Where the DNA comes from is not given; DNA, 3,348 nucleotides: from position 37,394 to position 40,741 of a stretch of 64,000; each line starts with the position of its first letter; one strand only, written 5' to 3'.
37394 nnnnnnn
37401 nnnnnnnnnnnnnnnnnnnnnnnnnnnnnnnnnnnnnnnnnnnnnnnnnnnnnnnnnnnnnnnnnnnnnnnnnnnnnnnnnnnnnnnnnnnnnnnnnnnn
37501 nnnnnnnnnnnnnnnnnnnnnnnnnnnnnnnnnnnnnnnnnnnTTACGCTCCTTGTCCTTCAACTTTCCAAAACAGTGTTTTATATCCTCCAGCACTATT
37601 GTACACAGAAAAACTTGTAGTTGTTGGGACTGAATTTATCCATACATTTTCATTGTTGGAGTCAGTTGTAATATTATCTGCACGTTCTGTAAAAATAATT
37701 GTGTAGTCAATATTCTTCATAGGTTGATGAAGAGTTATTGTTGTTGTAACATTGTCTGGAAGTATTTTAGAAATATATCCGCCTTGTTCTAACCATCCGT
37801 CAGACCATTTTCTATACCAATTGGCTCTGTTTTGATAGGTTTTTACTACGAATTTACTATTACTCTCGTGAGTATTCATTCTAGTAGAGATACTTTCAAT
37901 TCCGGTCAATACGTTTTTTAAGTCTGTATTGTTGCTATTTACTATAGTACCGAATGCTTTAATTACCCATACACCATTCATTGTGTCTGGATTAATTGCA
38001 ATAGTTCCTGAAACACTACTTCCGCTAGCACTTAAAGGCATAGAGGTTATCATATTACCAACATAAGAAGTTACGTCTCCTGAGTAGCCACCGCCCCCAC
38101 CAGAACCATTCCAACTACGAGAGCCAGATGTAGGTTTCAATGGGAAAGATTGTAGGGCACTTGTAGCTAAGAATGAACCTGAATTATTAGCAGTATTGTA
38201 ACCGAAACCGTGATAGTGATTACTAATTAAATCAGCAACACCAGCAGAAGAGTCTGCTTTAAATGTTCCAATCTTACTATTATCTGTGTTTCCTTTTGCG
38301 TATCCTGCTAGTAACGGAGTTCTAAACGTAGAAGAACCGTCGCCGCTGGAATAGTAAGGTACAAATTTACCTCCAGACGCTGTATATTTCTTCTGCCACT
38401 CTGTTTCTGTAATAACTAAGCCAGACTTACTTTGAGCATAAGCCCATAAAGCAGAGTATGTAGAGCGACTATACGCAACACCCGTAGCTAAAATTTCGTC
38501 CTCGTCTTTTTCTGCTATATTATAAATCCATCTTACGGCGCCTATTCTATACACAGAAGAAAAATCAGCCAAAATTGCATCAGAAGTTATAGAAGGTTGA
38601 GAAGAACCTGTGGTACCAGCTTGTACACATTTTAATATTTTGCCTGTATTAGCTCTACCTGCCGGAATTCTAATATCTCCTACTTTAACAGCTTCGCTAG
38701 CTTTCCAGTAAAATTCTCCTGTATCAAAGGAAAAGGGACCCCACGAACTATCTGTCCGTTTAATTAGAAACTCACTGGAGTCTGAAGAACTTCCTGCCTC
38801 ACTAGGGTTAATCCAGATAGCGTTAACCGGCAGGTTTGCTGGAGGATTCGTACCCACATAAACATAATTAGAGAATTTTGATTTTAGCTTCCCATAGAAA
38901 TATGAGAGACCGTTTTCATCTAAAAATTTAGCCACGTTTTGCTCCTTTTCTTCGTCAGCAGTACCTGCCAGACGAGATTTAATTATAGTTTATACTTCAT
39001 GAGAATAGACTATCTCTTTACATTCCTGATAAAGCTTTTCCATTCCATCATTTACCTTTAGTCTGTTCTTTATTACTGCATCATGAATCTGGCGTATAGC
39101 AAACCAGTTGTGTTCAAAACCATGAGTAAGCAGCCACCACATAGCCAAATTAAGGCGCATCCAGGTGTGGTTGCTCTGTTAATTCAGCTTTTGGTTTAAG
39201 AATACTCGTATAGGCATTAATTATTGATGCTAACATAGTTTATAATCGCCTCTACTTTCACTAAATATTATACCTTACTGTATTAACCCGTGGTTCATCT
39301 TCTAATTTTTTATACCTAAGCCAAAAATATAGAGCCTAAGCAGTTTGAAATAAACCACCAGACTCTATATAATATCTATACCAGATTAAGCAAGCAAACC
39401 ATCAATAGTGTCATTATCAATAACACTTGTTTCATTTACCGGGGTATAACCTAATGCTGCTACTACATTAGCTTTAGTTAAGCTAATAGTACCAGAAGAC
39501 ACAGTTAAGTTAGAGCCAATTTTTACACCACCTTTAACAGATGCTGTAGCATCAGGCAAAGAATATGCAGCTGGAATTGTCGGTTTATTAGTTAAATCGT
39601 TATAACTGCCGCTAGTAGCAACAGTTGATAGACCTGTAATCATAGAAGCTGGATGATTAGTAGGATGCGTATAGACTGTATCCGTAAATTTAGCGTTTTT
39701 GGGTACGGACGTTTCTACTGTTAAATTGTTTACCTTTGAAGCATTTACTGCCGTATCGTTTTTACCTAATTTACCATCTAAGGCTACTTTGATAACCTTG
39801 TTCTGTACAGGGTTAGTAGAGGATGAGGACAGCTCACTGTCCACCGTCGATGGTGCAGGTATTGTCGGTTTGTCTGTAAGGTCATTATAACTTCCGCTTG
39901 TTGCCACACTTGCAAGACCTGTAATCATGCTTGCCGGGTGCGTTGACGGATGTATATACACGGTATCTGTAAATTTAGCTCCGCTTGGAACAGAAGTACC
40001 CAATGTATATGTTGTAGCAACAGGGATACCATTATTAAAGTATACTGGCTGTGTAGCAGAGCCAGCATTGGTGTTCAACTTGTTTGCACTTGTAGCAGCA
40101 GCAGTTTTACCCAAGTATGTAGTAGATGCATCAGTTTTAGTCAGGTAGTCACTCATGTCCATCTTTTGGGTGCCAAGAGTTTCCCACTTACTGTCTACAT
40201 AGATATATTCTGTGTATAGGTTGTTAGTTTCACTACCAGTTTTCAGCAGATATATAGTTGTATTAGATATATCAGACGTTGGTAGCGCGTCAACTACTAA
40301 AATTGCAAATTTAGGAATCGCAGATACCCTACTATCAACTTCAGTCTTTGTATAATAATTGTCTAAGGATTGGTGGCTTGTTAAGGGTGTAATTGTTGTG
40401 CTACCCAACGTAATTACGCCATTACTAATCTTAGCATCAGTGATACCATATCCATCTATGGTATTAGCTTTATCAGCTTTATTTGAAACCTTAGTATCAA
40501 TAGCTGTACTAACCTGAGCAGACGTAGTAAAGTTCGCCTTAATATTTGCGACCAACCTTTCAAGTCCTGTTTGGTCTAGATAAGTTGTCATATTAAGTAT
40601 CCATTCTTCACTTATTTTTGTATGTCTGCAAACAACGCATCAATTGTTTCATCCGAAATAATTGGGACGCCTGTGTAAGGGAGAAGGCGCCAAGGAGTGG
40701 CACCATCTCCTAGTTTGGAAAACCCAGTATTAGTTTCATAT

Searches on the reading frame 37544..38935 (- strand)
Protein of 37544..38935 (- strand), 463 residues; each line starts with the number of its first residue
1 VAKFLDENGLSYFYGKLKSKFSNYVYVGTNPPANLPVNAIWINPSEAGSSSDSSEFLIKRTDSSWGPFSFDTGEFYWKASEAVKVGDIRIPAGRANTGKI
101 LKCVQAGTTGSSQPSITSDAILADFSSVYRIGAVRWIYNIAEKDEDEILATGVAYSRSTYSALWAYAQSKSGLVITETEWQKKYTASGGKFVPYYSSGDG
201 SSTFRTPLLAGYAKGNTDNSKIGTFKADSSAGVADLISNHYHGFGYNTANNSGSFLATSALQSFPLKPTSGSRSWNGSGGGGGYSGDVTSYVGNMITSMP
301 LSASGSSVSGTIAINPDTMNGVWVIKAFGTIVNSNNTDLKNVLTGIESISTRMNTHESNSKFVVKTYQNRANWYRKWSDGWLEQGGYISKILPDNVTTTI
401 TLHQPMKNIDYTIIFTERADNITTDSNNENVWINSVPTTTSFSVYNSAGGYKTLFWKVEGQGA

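Call 88: search_protein_families(library=phrogs, proteins=[window:37544-38935:-], max_evalue=0.001)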
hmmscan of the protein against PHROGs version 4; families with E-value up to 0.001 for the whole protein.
window:37544-38935:- (463 aa): 3 families
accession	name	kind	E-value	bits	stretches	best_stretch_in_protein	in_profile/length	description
phrog_4849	-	tail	1.7e-10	41.1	1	150-250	571-662/788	tail protein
phrog_6921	-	tail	6.9e-08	32.7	1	155-442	258-535/738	tail fiber protein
phrog_15547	-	unknown function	0.00011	22.6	1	337-450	265-361/373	-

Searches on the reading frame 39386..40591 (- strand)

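Call 88: search_protein_families(library=phrogs, proteins=[window:39386-40591:-], max_evalue=0.001)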
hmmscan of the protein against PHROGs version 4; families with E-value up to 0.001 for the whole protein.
window:39386-40591:- (401 aa): 3 families
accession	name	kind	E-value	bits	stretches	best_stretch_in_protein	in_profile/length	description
phrog_24103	-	unknown function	1.4e-11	45.7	1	24-156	48-185/197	-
phrog_17509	-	unknown function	8e-09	36.3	2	226-284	98-157/281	-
phrog_26019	-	unknown function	0.00018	20.2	1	164-210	962-1008/1347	-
